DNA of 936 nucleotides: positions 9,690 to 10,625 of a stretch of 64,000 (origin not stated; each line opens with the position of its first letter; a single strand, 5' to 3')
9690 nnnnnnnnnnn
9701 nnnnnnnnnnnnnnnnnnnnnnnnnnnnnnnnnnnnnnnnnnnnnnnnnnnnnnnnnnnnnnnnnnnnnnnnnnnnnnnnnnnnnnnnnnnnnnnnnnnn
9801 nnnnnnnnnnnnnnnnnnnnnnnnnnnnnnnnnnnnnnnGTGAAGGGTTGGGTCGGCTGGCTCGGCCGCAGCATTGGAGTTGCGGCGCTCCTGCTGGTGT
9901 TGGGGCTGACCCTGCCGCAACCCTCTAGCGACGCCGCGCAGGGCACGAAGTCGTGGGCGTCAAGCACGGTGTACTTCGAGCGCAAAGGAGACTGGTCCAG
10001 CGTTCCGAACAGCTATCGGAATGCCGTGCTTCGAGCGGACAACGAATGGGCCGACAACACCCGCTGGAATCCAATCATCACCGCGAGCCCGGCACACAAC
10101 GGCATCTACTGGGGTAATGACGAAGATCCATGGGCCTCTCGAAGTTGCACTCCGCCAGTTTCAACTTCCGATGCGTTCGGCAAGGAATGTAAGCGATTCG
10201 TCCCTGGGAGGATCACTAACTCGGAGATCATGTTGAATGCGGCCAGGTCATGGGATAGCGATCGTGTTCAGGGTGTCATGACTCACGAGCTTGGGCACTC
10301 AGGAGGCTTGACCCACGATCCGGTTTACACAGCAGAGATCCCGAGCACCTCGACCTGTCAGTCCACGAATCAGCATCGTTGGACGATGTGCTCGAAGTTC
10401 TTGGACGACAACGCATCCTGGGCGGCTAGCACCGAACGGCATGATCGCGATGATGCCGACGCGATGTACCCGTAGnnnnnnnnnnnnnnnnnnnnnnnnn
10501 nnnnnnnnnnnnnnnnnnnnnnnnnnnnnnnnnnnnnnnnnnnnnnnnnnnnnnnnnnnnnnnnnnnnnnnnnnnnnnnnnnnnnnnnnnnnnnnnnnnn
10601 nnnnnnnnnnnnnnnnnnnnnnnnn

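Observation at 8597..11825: Small accessory segment between the carboxylase gene and tRNA-Asp encoding a secreted metzincin protease and three lipoprotein/membrane proteins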

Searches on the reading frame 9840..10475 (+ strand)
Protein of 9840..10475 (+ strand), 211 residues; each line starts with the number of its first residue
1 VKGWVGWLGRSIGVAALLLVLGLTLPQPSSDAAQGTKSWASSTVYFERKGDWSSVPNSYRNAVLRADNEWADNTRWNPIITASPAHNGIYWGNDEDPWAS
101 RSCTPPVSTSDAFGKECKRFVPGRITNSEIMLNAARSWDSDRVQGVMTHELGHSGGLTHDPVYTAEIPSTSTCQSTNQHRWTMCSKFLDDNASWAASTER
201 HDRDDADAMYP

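Call 4: search_protein_families(library=pfam, proteins=[window:9840-10475:+], max_evalue=0.1)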
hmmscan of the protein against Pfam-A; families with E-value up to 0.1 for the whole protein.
window:9840-10475:+ (211 aa): 6 families
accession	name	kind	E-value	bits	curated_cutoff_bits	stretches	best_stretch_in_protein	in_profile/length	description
PF13688.12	Reprolysin_5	-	6.7e-05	23.6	27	1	140-179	138-178/196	Metallo-peptidase family M12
PF00413.30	Peptidase_M10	-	0.00042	20.7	24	1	118-164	76-129/159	Matrixin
PF12388.14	Peptidase_M57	-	0.011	15.9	21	1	136-168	126-158/212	Dual-action HEIGH metallo-peptidase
PF16225.10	DUF4884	-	0.017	15.3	30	1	38-57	24-43/49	Domain of unknown function (DUF4884)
PF13574.12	Reprolysin_2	-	0.035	14.4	27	1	127-174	107-157/195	Metallo-peptidase family M12B Reprolysin-like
PF13583.11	Reprolysin_4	-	0.061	13.4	22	1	141-178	134-170/203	Metallo-peptidase family M12B Reprolysin-like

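Call 5: search_protein_families(library=ncbifam, proteins=[window:9840-10475:+], max_evalue=0.1)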
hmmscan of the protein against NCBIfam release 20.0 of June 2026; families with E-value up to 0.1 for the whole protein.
window:9840-10475:+ (211 aa): 2 families
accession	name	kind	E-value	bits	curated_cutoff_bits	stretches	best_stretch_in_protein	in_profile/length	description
NF033823.0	archmetzin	subfamily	0.0021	18.1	145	1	134-186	113-165/170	archaemetzincin family Zn-dependent metalloprotease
NF041905.1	MXAN_2677_2678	equivalog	0.028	13.4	250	1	143-166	184-207/283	myxosortase-dependent metalloprotease, MXAN_2677/MXAN_2678 family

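Call 10: find_encoding_contigs(protein=window:9840-10475:+, flank=10000, max_places=6)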
Protein window:9840-10475:+ (211 aa): no gene with exactly this product is on record in the collection.

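Call 11: find_homologous_proteins(query=window:9840-10475:+)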
Query window:9840-10475:+ (211 aa): 8 proteins with E <= 0.001 among 222 candidates.
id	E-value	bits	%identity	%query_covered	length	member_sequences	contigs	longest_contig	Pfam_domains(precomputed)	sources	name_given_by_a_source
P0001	5.8e-143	492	100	100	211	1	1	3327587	-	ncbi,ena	-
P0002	2.3e-116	405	86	98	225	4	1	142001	-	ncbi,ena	-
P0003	3.3e-115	401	81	99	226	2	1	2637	-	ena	-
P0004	2.3e-111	389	80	97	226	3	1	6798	-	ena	-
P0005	2.1e-94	333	72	97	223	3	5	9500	-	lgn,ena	-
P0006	4.7e-87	309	76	80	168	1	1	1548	-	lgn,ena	-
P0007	4.2e-39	153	43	97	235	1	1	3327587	-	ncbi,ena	-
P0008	3.5e-36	143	41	97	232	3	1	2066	-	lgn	-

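Call 12: find_encoding_contigs(protein=P0001, flank=10000, max_places=3)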
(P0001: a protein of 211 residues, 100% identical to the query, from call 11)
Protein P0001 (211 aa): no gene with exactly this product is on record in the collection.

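Call 13: find_encoding_contigs(protein=P0002, flank=10000, max_places=3)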
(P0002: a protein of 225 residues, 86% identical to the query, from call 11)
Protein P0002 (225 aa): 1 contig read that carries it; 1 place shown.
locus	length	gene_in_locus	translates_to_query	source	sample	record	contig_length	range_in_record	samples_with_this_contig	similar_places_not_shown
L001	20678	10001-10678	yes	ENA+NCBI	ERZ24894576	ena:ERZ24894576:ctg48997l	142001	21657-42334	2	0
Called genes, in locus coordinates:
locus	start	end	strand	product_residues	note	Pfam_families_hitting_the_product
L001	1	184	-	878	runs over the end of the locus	PF10412:TrwB_AAD_bind (faint)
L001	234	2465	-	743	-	PF19044:P-loop_TraG, PF12846:AAA_10 (weak)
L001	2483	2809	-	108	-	-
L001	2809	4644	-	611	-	-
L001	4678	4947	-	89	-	PF18895:T4SS_pilin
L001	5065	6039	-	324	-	PF19590:TrbL_3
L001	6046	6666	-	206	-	-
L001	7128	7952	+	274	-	-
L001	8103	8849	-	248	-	PF01936:NYN, PF12872:OST-HTH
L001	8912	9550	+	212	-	PF13155:Toprim_2, PF13362:Toprim_3 (weak)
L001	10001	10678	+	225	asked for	-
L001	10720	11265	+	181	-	-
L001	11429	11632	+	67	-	-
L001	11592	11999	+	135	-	-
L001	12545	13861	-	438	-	-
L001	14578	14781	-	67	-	-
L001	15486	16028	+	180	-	-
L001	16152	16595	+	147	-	-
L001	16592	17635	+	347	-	PF01807:Zn_ribbon_DnaG, PF08275:DNAG_N (weak), PF13155:Toprim_2 (weak)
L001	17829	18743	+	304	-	PF04098:Rad52_Rad22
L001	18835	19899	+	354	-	-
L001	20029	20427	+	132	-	PF00436:SSB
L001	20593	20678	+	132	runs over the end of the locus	PF00436:SSB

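Call 14: find_encoding_contigs(protein=P0007, flank=10000, max_places=3)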
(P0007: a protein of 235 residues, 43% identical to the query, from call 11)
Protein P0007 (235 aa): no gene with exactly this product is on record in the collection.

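Call 24: find_encoding_contigs(protein=P0011, flank=10000, max_places=3)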
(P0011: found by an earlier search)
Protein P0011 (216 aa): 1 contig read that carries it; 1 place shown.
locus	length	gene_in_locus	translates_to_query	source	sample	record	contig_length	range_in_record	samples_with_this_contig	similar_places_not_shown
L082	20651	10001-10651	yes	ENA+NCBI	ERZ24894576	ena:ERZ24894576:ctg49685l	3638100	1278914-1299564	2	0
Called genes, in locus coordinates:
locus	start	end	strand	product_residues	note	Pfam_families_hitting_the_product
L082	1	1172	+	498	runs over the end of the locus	-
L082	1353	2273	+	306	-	-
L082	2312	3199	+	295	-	-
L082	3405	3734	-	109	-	-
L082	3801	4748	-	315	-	-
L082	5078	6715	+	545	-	-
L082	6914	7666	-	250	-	-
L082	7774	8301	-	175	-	-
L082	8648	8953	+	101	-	-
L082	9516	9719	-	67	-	-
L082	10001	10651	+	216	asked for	-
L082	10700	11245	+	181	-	-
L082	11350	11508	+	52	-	-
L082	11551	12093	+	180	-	-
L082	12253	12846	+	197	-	-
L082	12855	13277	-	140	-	PF22817:ApeP-like, PF07977:FabA, PF22818:ApeI-like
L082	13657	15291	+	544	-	PF00239:Resolvase, PF07508:Recombinase, PF13408:Zn_ribbon_recom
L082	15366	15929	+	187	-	PF02643:DUF192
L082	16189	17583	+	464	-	PF00370:FGGY_N, PF02782:FGGY_C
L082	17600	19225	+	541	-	PF00890:FAD_binding_2 (faint), PF01266:DAO, PF12831:FAD_oxidored (faint), PF13450:NAD_binding_8 (weak), PF16901:DAO_C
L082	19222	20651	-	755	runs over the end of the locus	PF00403:HMA, PF00122:E1-E2_ATPase, PF00702:Hydrolase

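Call 25: find_encoding_contigs(protein=P0005, flank=10000, max_places=5)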
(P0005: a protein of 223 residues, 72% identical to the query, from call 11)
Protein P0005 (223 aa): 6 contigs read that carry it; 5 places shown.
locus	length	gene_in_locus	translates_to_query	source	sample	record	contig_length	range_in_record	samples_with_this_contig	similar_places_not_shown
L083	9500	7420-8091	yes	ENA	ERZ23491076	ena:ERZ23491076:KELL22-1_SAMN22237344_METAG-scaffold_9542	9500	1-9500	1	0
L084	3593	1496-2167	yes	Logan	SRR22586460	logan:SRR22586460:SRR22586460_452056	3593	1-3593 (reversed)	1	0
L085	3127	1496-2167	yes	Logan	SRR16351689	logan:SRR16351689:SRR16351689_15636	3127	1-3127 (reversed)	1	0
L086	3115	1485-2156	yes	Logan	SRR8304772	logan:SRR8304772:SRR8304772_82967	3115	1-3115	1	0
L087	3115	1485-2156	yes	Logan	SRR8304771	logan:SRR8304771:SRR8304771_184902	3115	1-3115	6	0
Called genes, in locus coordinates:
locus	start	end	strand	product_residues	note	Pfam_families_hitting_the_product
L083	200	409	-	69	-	-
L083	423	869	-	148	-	-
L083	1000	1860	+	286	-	-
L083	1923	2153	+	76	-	-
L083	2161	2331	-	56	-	-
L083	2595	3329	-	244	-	-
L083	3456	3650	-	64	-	-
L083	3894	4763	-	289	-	-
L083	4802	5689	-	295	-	-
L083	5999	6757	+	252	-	-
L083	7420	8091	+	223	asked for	-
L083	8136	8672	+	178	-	-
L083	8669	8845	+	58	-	-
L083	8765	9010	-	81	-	-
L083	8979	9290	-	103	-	-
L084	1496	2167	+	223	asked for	-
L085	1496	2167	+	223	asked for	-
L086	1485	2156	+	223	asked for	-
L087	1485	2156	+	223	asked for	-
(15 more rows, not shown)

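Call 30: search_solved_structures(query=window:9840-10475:+, max_evalue=10, show_alignments=2)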
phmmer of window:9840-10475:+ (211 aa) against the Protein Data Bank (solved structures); distinct sequences matched with E-value up to 10: 12.
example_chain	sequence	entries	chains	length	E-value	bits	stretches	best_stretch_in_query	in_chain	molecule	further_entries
1j4n_A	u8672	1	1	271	0.41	13.5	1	3-44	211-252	AQUAPORIN 1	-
1fqy_A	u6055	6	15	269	1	12.1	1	3-44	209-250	AQUAPORIN-1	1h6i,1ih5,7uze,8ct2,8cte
6poj_A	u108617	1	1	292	1.1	12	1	3-44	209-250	Aquaporin-1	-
4csk_A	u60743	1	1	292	1.2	12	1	3-44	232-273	AQUAPORIN-1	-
2x7m_A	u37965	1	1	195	1.2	12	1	140-176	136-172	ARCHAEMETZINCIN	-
1yp1_A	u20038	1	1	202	1.4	11.7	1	145-168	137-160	FII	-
6nba_A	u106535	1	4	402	1.7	11.4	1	87-115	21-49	Cystathionine gamma-lyase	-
2nmp_A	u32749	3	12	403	1.7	11.4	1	87-115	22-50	Cystathionine gamma-lyase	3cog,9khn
6ovg_A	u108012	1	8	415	1.7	11.4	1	87-115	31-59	Cystathionine gamma-lyase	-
3elp_B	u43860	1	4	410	1.7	11.4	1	87-115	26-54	Cystathionine gamma-lyase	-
5eig_A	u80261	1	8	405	2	11.2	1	87-115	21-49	Cystathionine gamma-lyase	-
5tt2_C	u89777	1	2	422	2.1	11.1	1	87-115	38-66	Cystathionine gamma-lyase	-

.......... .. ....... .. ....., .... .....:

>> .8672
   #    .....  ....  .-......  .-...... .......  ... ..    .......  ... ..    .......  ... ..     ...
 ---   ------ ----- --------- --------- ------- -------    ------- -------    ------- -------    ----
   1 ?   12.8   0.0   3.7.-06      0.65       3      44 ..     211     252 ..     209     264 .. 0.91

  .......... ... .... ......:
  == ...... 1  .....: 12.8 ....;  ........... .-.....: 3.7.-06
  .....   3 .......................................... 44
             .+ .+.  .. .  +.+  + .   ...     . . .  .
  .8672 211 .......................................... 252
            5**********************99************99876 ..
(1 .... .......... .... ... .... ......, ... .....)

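Call 42: predict_structure(alignment_id=A4)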
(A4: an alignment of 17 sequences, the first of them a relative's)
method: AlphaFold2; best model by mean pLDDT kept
length: 180 residues; sequences in the alignment: 17
mean_pLDDT: 80.1   pTM: 0.71
mean pLDDT of the five models: 80.1, 79.0, 73.5, 70.9, 64.0
residues with pLDDT >= 90: 93; 70-90: 40; 50-70: 22; < 50: 25
segments of 3 or more residues with pLDDT < 50: 1-11, 29-39
pLDDT, mean of each block of 10 residues (from residue 1): 44 54 53 43 79 91 89 79 92 94 95 91 93 91 95 85 91 82
secondary structure, 60 per line:
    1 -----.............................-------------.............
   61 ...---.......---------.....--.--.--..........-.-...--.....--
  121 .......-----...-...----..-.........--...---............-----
elements in order: H6-34 H48-63 E67-73 H83-87 H96-105 E114-118 E121-127 E137-139 E147-155 E164-175

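Call 44: search_protein_families(library=phrogs, proteins=[window:9840-10475:+], max_evalue=0.1)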
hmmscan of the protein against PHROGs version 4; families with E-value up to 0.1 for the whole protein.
window:9840-10475:+ (211 aa): 0 families

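Call 46: search_protein_representatives(alignment_id=A3)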
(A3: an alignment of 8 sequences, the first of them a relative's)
Query: 8 sequences, 226 profile positions. Proteins with E-value up to 0.001 (for the whole library): 40; up to 1e-10: 12; up to 1e-30: 5. The best 40 are listed.
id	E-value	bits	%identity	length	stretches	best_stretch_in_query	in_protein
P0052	9.9e-68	244.5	-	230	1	17-226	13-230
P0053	5.0e-66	238.9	-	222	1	14-225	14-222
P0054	5.4e-63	229.0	-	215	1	19-225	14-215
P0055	3.6e-60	219.8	-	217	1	14-226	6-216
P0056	6.5e-52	192.8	-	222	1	5-225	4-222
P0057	4.8e-30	121.2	-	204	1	24-225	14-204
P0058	8.6e-29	117.2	-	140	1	110-225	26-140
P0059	5.2e-25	104.8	-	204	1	16-224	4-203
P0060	6.8e-22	94.6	-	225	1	4-225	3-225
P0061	9.2e-22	94.1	-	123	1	97-225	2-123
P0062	1.0e-21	94.0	-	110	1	9-108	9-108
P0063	2.6e-15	73.0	-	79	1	1-79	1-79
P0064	1.2e-09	54.5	-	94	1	28-110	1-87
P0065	3.4e-09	53.1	-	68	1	16-74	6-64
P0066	4.3e-09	52.7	-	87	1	13-73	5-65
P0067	3.7e-06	43.1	-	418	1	43-176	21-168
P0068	5.6e-06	42.5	-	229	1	48-226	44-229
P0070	9.0e-06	41.9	-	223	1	41-223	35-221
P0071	1.1e-05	41.5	-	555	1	22-176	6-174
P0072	1.3e-05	41.4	-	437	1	21-185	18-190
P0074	2.2e-05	40.6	-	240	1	31-180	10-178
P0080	1.2e-04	38.2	-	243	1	27-225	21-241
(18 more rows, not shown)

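Call 47: search_protein_families(library=pfam, proteins=[P0057, P0059, P0060, P0067, P0068, P0070, P0071, P0072, P0074, P0080], max_evalue=0.01)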
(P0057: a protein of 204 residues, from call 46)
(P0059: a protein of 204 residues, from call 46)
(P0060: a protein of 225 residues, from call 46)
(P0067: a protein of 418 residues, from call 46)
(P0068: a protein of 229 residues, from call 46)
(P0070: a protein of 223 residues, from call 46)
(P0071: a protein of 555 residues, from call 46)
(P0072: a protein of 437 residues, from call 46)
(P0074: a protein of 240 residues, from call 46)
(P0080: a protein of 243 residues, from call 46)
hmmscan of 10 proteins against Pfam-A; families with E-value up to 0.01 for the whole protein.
P0057 (204 aa): 1 family
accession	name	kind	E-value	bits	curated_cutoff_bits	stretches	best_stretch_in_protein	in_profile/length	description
PF00413.30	Peptidase_M10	-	0.0099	16.2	24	0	121-204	81-158/159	Matrixin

P0059 (204 aa): 0 families

P0060 (225 aa): 1 family
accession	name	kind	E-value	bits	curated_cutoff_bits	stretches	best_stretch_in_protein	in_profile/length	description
PF13688.12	Reprolysin_5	-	0.00041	21.1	27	1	149-198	131-172/196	Metallo-peptidase family M12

P0067 (418 aa): 4 families
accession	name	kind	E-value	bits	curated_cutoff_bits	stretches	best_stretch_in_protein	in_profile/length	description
PF02412.23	TSP_3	-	7.3e-18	64.4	25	2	333-368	1-36/36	Thrombospondin type 3 repeat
PF00413.30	Peptidase_M10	-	2.3e-10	41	24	1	53-197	20-159/159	Matrixin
PF12388.14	Peptidase_M57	-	0.0027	17.9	21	0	145-176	128-159/212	Dual-action HEIGH metallo-peptidase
PF13688.12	Reprolysin_5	-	0.0061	17.2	27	1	147-172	138-163/196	Metallo-peptidase family M12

P0068 (229 aa): 0 families

P0070 (223 aa): 0 families

P0071 (555 aa): 5 families
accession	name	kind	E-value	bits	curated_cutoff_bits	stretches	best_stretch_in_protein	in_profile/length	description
PF00413.30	Peptidase_M10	-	3.8e-15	56.5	24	1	60-203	21-159/159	Matrixin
PF02412.23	TSP_3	-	5.5e-10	39.2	25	2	227-255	2-30/36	Thrombospondin type 3 repeat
PF18884.5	TSP3_bac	-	0.00016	21.8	25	1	516-537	1-22/22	Bacterial TSP3 repeat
PF02031.22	Peptidase_M7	-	0.0074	16.8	25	0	102-175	24-97/133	Streptomyces extracellular neutral proteinase (M7) family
PF16313.11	DUF4953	-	0.0099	15.6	24.2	0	156-172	13-29/316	Met-zincin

P0072 (437 aa): 4 families
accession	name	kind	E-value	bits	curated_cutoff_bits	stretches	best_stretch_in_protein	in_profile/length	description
PF13946.11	DUF4214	-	4.6e-17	62.3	23.2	2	321-371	1-51/72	Domain of unknown function (DUF4214)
PF00413.30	Peptidase_M10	-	4.2e-13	49.9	24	1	109-211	55-159/159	Matrixin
PF11617.13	Cu-binding_MopE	-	2.9e-12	47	27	1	253-280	1-27/30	Putative metal-binding motif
PF10462.15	Peptidase_M66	-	0.0068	15.9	20.6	0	166-192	195-221/306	Peptidase M66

P0074 (240 aa): 4 families
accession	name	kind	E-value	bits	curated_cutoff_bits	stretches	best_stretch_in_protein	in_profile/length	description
PF00413.30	Peptidase_M10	-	6.7e-11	42.7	24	1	129-202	83-158/159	Matrixin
PF13688.12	Reprolysin_5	-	3.9e-05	24.4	27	1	74-182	79-164/196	Metallo-peptidase family M12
PF16313.11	DUF4953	-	0.00072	19.3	24.2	1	156-179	13-36/316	Met-zincin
PF13582.12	Reprolysin_3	-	0.0026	18.7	22.4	1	137-173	88-123/123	Metallo-peptidase family M12B Reprolysin-like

P0080 (243 aa): 0 families

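Call 62: predict_structure(alignment_id=A6)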
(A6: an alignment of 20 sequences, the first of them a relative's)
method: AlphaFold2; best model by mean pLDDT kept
length: 211 residues; sequences in the alignment: 20
mean_pLDDT: 82.6   pTM: 0.77
mean pLDDT of the five models: 82.6, 81.4, 81.3, 80.3, 79.6
residues with pLDDT >= 90: 113; 70-90: 50; 50-70: 31; < 50: 17
segments of 3 or more residues with pLDDT < 50: 26-32, 163-171
pLDDT, mean of each block of 10 residues (from residue 1): 64 80 54 72 96 95 98 97 93 72 86 92 93 95 97 89 44 56 82 89 91 85
secondary structure, 60 per line:
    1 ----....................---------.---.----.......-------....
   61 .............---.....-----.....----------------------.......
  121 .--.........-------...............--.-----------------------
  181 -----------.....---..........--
elements in order: H5-24 E43-49 H57-73 E77-81 E87-91 E114-121 E124-132 H140-154 H192-196 H200-209

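Call 71: search_protein_families(library=pfam, proteins=[L082:13657-15291:+], max_evalue=0.01)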
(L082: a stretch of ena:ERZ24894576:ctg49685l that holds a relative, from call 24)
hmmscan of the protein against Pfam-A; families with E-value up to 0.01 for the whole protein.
L082:13657-15291:+ (544 aa): 3 families
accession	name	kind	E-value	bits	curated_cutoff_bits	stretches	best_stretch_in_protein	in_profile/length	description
PF00239.26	Resolvase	-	2.1e-33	115.9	23.3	1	10-156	1-143/145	Resolvase, N terminal domain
PF07508.19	Recombinase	-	1.5e-23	83.4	21.1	1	190-281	5-102/102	Recombinase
PF13408.12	Zn_ribbon_recom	-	1.2e-11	45.3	25.3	1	296-355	1-58/58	Recombinase zinc beta ribbon domain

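Call 72: find_related_loci(query=A6, collection=viral_contigs, flank=8000)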
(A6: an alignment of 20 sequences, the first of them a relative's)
Query A6 (211 aa) in viral_contigs; peptide patterns used: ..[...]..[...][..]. (x = any residue, [..] = any of these).
71 stretches matched a pattern, but none encodes a relative of the query by tblastn (E <= 1e-3).
